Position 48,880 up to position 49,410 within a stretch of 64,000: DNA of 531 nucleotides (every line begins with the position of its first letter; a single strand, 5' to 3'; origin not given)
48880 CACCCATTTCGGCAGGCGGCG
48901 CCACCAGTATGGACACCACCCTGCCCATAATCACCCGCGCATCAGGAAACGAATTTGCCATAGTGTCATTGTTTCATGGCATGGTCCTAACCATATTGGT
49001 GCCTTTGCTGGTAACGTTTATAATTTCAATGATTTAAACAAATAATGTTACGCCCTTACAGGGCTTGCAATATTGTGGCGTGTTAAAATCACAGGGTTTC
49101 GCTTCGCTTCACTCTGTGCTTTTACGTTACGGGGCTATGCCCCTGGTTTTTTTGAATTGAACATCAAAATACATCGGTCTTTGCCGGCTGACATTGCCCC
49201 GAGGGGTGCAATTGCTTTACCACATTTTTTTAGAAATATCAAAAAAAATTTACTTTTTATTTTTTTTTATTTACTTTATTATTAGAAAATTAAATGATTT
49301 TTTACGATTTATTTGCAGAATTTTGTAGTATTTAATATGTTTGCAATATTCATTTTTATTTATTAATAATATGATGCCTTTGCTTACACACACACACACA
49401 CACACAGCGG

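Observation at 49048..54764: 5.6-kb AT-rich island bracketed by two same-orientation solo units of the structured repeat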

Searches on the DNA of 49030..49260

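Call 73: search_rna_families(source=window, start=49030, end=49260, threshold=evalue, max_evalue=10, show_alignments=3)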
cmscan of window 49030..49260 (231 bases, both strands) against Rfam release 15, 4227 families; matches with E-value up to 10: 4.
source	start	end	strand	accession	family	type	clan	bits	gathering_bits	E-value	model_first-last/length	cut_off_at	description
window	49148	49231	+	RF01401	rseX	Gene; sRNA;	-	17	50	9.4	1-94/94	no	rseX Hfq binding RNA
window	49042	49097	+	RF02913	pemK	Cis-reg;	-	15.5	34.8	1.3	1-61/61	no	pemK RNA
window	49126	49236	+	RF00483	IRES_IGF2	Cis-reg; IRES;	-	12.7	70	1.4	1-121/121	no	Insulin-like growth factor II IRES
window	49084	49172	-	RF02213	ZFAT-AS1_3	Gene; lncRNA;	-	10.9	70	3.7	1-80/80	no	ZFAT antisense RNA 1 conserved region 3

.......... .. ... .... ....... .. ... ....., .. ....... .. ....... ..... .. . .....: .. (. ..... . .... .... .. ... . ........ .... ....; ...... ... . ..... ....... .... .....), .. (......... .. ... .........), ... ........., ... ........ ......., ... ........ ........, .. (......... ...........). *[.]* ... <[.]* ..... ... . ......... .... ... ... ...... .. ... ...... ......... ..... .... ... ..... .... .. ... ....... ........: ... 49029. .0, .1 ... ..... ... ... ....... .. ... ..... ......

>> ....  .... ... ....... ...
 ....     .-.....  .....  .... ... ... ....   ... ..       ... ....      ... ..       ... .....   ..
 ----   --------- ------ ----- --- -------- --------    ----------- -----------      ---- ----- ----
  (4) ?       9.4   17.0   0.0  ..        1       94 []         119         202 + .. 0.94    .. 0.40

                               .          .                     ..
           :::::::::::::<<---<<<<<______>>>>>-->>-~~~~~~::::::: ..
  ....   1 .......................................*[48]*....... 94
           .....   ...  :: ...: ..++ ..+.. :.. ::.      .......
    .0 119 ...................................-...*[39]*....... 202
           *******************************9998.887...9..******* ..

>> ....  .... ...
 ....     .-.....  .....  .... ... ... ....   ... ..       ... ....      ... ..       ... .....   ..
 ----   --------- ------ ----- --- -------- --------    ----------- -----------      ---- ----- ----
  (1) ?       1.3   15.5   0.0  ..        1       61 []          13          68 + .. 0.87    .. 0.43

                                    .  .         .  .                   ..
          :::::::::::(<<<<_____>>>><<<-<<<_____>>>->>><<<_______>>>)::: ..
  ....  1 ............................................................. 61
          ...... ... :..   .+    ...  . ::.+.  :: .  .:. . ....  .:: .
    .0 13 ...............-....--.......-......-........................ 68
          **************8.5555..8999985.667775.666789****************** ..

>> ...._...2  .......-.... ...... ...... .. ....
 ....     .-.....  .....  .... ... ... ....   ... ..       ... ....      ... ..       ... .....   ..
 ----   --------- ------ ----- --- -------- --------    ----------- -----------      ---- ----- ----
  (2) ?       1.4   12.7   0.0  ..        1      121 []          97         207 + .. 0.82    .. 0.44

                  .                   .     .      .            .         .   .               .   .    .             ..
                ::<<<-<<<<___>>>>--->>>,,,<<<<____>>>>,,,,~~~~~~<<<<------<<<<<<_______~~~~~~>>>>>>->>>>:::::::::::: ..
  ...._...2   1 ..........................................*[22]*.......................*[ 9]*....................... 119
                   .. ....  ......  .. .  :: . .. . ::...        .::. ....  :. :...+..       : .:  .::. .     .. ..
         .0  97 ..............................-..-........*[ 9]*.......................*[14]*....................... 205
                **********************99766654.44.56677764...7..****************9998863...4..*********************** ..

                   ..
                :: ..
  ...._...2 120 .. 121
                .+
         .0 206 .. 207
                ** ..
